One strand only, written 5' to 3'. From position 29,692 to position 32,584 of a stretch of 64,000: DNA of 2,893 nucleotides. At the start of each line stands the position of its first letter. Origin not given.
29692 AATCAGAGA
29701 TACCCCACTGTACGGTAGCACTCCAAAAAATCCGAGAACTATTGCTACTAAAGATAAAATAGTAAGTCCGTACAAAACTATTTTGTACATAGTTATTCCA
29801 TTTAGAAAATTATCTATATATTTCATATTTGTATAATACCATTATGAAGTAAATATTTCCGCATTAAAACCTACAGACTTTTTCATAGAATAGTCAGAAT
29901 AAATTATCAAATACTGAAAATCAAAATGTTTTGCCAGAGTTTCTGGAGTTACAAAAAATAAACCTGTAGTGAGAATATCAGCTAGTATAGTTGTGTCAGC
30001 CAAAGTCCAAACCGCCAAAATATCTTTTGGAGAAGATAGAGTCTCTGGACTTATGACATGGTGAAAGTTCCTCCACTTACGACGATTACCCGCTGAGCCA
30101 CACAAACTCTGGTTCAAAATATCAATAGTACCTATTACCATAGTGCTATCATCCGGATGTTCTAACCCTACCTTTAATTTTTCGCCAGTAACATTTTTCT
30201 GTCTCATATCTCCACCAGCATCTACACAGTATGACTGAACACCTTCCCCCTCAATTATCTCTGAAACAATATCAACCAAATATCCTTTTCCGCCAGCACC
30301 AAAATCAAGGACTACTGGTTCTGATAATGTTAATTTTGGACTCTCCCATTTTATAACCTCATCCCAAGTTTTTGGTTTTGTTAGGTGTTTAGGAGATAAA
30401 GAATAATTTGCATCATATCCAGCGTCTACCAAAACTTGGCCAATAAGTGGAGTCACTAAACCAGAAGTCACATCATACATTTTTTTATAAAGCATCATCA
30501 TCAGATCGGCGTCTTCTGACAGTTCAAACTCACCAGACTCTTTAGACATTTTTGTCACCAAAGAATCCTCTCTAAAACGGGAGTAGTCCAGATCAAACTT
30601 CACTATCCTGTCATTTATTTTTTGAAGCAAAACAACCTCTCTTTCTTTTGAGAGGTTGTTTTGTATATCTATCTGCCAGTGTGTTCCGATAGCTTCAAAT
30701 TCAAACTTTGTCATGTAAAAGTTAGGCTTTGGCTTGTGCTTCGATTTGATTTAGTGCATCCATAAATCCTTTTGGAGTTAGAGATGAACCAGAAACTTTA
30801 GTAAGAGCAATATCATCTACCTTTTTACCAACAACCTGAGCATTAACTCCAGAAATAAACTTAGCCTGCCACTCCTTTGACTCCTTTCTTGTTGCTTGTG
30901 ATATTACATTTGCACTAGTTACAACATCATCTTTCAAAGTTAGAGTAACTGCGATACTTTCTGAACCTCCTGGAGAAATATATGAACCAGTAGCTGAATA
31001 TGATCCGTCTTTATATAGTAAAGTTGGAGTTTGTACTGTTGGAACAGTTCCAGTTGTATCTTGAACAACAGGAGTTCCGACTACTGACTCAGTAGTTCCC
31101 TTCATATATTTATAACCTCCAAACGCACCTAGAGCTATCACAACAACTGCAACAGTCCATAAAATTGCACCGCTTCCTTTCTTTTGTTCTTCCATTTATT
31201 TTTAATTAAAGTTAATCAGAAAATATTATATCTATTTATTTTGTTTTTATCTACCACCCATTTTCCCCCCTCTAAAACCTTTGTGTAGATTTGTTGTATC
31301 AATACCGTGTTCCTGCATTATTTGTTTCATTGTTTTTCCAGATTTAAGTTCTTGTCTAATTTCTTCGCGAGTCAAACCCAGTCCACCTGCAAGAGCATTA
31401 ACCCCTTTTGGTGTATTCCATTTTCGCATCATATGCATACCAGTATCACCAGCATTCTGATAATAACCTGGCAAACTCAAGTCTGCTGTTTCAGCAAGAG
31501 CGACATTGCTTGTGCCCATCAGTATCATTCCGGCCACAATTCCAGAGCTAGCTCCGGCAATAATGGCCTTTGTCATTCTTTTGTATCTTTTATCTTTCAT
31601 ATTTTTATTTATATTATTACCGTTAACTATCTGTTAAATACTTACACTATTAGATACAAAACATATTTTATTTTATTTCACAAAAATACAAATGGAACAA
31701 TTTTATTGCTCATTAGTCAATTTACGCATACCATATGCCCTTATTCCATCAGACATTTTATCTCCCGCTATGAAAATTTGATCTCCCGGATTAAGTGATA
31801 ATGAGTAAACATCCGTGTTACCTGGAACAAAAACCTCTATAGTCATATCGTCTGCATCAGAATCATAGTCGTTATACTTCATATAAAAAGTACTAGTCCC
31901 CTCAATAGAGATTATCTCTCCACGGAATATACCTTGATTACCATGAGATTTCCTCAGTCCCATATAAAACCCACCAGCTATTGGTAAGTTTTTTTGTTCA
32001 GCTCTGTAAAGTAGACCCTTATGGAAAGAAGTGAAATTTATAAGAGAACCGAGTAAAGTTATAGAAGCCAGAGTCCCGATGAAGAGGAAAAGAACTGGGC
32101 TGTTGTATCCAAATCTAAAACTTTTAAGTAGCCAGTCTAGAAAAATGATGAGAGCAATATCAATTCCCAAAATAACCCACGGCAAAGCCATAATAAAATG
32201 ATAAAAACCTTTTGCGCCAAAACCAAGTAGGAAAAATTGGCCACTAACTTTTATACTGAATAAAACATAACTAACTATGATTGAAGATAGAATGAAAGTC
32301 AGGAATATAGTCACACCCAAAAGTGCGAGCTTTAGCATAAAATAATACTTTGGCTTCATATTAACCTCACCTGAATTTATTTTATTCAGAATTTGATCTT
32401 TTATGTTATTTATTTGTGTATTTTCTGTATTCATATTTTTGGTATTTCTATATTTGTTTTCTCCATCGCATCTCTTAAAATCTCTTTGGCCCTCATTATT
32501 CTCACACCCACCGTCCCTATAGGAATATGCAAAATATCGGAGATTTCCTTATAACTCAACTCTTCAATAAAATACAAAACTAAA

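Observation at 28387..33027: ECF sigma/anti-sigma-linked extracytoplasmic flavinylation module: FMN-binding protein, ApbE, membrane FNR-like reductase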

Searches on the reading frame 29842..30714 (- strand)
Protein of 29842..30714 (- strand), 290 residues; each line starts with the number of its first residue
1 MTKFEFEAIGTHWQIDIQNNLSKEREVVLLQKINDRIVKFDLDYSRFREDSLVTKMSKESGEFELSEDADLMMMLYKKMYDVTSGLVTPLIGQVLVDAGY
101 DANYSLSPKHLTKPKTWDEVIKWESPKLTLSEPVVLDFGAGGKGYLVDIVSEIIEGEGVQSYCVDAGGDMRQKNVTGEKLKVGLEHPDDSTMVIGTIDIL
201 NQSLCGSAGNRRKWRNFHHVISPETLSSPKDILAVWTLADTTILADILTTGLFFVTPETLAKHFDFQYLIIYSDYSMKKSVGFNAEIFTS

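Call 3: search_protein_families(library=pfam, proteins=[window:29842-30714:-], max_evalue=0.1)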
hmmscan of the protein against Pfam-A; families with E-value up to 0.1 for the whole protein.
window:29842-30714:- (290 aa): 3 families
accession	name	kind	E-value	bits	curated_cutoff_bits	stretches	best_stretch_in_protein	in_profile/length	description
PF02424.20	ApbE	-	9.7e-33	114.3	25.6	1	10-260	2-251/266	ApbE family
PF13679.12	Methyltransf_32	-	0.086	13.2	27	0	132-175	26-70/143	Methyltransferase domain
PF18355.7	DUF5607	-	0.087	13.7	25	0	147-175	17-44/65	Domain of unknown function (DUF5607)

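Call 4: search_protein_families(library=ncbifam, proteins=[window:29842-30714:-], max_evalue=0.1)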
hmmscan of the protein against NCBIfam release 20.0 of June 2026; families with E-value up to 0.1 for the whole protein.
window:29842-30714:- (290 aa): 1 family
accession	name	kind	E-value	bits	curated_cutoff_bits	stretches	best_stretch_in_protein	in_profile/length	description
NF007774.0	PRK10461.1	equivalog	4.8e-14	52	498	2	136-272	181-325/351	FAD:protein FMN transferase ApbE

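Call 61: search_solved_structures(query=window:29842-30714:-, max_evalue=0.001, show_alignments=2)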
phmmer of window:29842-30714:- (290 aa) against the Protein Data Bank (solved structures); distinct sequences matched with E-value up to 0.001: 12.
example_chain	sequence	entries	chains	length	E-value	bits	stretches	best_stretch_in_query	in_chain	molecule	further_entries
4xgw_A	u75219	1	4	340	3.5e-13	52.9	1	134-263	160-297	FAD:protein FMN transferase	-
2o18_A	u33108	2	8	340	1.2e-12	51.1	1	134-263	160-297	Thiamine biosynthesis lipoprotein apbE | FAD:protein FMN transferase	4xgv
4xgx_A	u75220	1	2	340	7e-12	48.7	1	134-263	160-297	FAD:protein FMN transferase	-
3pnd_A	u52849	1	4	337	1.4e-09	41.1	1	134-258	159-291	Thiamine biosynthesis lipoprotein ApbE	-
5mgy_H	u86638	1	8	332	3.7e-09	39.7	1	125-259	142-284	FAD:protein FMN transferase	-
6nxi_A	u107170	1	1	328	2.4e-08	37.1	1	29-258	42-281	FAD:protein FMN transferase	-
6nxj_A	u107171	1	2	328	4.6e-07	32.8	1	29-258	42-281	FAD:protein FMN transferase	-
7esa_A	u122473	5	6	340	4.3e-06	29.7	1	131-253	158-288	FAD:protein FMN transferase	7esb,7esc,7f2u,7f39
1vrm_A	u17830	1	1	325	5.8e-06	29.2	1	10-256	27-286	hypothetical protein TM1553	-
4xdt_A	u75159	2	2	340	6.7e-05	25.8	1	28-282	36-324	FAD:protein FMN transferase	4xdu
4ifu_A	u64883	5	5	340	0.00043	23.1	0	30-282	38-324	FAD:protein FMN transferase | Thiamine biosynthesis lipoprotein ApbE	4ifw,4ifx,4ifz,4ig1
7mgt_A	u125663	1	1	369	0.00059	22.6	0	30-282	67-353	FAD:protein FMN transferase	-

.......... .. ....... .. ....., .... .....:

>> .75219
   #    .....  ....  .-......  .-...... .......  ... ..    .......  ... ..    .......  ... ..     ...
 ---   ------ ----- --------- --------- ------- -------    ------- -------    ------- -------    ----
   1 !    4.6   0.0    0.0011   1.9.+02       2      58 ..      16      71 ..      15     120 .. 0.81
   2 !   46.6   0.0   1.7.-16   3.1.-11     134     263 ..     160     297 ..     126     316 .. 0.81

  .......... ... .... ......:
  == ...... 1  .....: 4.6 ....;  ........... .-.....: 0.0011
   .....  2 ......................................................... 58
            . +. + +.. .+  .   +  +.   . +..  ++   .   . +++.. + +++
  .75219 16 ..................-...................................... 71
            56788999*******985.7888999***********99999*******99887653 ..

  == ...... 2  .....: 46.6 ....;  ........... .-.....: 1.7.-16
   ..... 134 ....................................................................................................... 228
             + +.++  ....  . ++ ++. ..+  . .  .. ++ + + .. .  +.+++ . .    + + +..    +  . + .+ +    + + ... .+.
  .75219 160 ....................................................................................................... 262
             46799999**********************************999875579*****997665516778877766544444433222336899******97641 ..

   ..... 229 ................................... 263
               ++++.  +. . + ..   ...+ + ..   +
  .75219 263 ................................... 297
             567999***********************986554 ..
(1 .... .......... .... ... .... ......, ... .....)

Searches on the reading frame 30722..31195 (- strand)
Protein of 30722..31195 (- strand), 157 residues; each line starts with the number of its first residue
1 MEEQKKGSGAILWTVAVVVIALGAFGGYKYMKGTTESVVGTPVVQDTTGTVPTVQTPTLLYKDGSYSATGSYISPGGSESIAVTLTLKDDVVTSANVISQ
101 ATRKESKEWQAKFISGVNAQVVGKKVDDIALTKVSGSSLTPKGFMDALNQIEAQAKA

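Call 3: search_protein_families(library=pfam, proteins=[window:30722-31195:-], max_evalue=0.1)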
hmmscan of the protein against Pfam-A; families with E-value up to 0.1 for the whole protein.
window:30722-31195:- (157 aa): 1 family
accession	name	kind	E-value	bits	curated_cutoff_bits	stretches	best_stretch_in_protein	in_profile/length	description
PF04205.19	FMN_bind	-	0.0021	19.1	22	1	79-150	4-74/77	FMN-binding domain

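Call 4: search_protein_families(library=ncbifam, proteins=[window:30722-31195:-], max_evalue=0.1)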
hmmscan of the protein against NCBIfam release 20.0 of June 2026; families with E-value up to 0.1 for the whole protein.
window:30722-31195:- (157 aa): 0 families

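Call 42: search_solved_structures(query=A5, max_evalue=1, show_alignments=2)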
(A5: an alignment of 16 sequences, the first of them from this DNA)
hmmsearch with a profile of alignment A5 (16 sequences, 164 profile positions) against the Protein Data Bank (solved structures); distinct sequences matched with E-value up to 1: 5.
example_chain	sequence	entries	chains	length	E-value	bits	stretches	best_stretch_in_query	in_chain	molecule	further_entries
8p2a_A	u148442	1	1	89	1.2e-20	77.4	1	78-162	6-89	FMN-binding domain-containing protein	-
3o6u_A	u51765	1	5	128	5.4e-07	33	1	72-162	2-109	uncharacterized protein CPE2226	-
8p2b_A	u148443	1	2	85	8e-06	29.2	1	84-162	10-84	Clostridiaceae bacterium FMN4 domain 1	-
9hmf_O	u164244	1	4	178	0.059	16.6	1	2-58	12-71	Flagellar protein FliL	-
2kzx_A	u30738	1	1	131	0.069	16.4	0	73-107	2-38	Uncharacterized protein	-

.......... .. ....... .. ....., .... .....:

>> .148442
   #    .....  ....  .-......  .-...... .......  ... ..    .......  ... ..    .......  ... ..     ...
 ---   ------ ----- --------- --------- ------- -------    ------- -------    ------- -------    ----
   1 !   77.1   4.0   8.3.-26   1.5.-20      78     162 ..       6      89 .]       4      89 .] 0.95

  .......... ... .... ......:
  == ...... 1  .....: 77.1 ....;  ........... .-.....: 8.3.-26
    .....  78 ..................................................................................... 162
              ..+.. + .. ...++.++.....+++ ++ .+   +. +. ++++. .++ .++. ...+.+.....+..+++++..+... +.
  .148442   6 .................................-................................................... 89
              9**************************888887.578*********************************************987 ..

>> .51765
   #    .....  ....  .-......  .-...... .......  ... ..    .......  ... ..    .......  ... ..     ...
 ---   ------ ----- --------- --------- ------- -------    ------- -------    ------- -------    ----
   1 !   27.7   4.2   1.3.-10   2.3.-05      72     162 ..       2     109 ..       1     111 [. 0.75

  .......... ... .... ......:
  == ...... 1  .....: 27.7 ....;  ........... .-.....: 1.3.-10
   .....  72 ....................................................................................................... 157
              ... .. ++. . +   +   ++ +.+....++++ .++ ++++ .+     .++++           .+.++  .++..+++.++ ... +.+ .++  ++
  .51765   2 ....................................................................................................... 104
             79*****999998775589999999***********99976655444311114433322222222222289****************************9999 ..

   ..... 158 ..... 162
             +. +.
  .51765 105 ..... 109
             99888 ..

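Call 43: search_protein_families(library=pfam, alignment_id=A5, max_evalue=0.01)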
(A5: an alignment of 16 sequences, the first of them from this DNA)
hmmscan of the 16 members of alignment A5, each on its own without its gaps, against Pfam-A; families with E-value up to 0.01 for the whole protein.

A. member 1, seq(157 aa): 1 family
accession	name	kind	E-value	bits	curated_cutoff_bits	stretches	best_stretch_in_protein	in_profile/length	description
PF04205.19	FMN_bind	-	0.0021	19.1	22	1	79-150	4-74/77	FMN-binding domain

B. families by the number of members that match (of 16 scanned): 4 families
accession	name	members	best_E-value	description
PF04205.19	FMN_bind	13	1.7e-11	FMN-binding domain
PF20087.4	DUF6479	1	0.0037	Family of unknown function (DUF6479)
PF22852.1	SoxE_N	1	0.0068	Sulfocyanin, N-terminal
PF06678.16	DUF1179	1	0.01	Protein of unknown function (DUF1179)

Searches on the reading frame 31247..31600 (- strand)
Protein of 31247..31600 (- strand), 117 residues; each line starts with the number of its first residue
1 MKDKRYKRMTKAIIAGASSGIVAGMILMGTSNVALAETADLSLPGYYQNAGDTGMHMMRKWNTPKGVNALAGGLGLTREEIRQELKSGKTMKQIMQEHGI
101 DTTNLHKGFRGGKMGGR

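Call 3: search_protein_families(library=pfam, proteins=[window:31247-31600:-], max_evalue=0.1)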
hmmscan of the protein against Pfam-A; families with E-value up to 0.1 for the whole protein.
window:31247-31600:- (117 aa): 1 family
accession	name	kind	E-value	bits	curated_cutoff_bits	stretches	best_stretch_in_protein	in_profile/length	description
PF20155.4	TMP_3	-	0.082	13.1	41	1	62-96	117-152/192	Tape measure protein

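Call 4: search_protein_families(library=ncbifam, proteins=[window:31247-31600:-], max_evalue=0.1)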
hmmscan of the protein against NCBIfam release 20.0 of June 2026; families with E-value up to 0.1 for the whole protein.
window:31247-31600:- (117 aa): 2 families
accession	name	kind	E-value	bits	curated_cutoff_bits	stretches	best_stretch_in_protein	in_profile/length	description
TIGR02394.1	rpoS_proteo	equivalog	0.026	14.1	378.7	1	65-105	243-284/285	RNA polymerase sigma factor RpoS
TIGR04111.1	BcepMu_gp16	hypoth_equivalog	0.058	13.3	34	1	77-113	1-38/55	phage-associated protein, BcepMu gp16 family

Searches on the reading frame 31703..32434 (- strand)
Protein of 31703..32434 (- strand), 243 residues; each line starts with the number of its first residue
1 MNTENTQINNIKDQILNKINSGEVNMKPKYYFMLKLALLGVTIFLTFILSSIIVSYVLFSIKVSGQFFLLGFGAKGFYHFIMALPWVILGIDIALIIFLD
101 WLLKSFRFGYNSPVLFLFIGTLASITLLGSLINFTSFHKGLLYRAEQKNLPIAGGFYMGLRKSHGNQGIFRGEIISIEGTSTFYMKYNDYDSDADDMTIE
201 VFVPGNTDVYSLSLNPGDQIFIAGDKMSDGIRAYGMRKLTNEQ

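Call 3: search_protein_families(library=pfam, proteins=[window:31703-32434:-], max_evalue=0.1)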
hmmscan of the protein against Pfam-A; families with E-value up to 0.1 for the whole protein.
window:31703-32434:- (243 aa): 0 families

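Call 4: search_protein_families(library=ncbifam, proteins=[window:31703-32434:-], max_evalue=0.1)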
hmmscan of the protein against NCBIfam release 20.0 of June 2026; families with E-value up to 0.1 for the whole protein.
window:31703-32434:- (243 aa): 0 families

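Call 33: find_homologous_proteins(query=window:31703-32434:-, max_evalue=0.001)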
Query window:31703-32434:- (243 aa): 42 proteins with E <= 0.001 among 659 candidates.
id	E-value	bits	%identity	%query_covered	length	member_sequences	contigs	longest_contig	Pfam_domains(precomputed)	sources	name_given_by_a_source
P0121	1.0e-154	531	100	100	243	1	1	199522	-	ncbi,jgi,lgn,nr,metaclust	ncbi:MAG: hypothetical protein AB201_01960 [Parcubacteria bacterium C7867-006]|nr:MAG: hypothetical 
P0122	7.2e-133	459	85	100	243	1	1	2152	-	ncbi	-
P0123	1.4e-109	383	70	99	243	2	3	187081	-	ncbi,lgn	-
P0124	9.8e-109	380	70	100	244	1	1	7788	-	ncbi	-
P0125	1.2e-108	380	71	100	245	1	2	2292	-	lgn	-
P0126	3.0e-106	372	70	100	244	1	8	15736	-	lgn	-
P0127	8.6e-105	367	68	100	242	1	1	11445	-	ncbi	-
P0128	3.2e-104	366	66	100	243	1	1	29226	-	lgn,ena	-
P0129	1.3e-103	364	68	99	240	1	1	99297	-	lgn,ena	-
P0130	1.7e-103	363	68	100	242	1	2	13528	-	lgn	-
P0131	7.0e-103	361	64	100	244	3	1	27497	-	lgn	-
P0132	8.5e-103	361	69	100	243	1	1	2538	-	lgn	-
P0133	2.9e-102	359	66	100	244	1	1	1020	-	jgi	jgi:hypothetical protein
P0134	1.7e-101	357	66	100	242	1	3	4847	-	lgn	-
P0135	1.9e-101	357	64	99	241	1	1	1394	-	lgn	-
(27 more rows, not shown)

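Call 50: predict_structure(alignment_id=A4)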
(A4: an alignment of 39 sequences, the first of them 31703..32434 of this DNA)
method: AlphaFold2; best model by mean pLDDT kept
length: 243 residues; sequences in the alignment: 39
mean_pLDDT: 78.4   pTM: 0.70
mean pLDDT of the five models: 78.4, 68.5, 64.5, 64.2, 63.3
residues with pLDDT >= 90: 19; 70-90: 170; 50-70: 43; < 50: 11
segments of 3 or more residues with pLDDT < 50: 1-6, 191-195
pLDDT, mean of each block of 10 residues (from residue 1): 49 68 66 83 89 91 86 88 87 85 67 67 87 88 82 79 81 84 76 60 73 81 86 86 54
secondary structure, 60 per line:
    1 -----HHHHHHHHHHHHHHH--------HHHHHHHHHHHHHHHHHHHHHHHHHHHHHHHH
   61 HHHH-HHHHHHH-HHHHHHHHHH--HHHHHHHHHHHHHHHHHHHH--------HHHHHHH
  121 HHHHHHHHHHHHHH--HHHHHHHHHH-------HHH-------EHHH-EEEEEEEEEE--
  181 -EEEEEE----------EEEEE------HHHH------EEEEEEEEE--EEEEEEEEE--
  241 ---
elements in order: H6-20 H29-64 H66-72 H74-83 H86-105 H114-134 H137-146 E169-178 E182-187 E198-202 H209-212 E219-227 E230-238

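Call 63: search_protein_families(library=pfam, alignment_id=A4, max_evalue=1)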
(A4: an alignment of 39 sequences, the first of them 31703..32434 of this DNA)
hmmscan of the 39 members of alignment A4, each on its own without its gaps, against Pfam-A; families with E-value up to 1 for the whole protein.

A. member 1, window:31703-32434:- (243 aa): 0 families

B. families by the number of members that match (of 39 scanned): 26 families (the first 25 are shown)
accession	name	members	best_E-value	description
PF20990.2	DUF2207_C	3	0.35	Predicted membrane protein (DUF2207) C-terminal domain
PF23529.1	Microp_apicomplexa_16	2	0.065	Apicomplexa microprotein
PF19723.4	DUF6216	2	0.11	Family of unknown function (DUF6216)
PF23284.2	KOW2_Spt5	2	0.11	Transcription elongation factor SPT5, second KOW domain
PF02361.21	CbiQ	2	0.63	Cobalt transport protein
PF01616.22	Orbi_NS3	2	0.7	Orbivirus NS3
PF22426.2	SMMA_N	1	0.016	Maltogenic amylase, N-terminal domain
PF21838.2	DUF6897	1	0.018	Domain of unknown function (DUF6897)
PF14348.11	DUF4400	1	0.024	Domain of unknown function (DUF4400)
PF01102.23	Glycophorin_A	1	0.038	Glycophorin A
PF05055.17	DUF677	1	0.045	Protein of unknown function (DUF677)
PF08009.16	CDP-OH_P_tran_2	1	0.047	CDP-alcohol phosphatidyltransferase 2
PF01534.23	Frizzled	1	0.068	Frizzled/Smoothened family membrane region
PF01284.28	MARVEL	1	0.083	Membrane-associating domain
PF05641.18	Agenet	1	0.088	Agenet domain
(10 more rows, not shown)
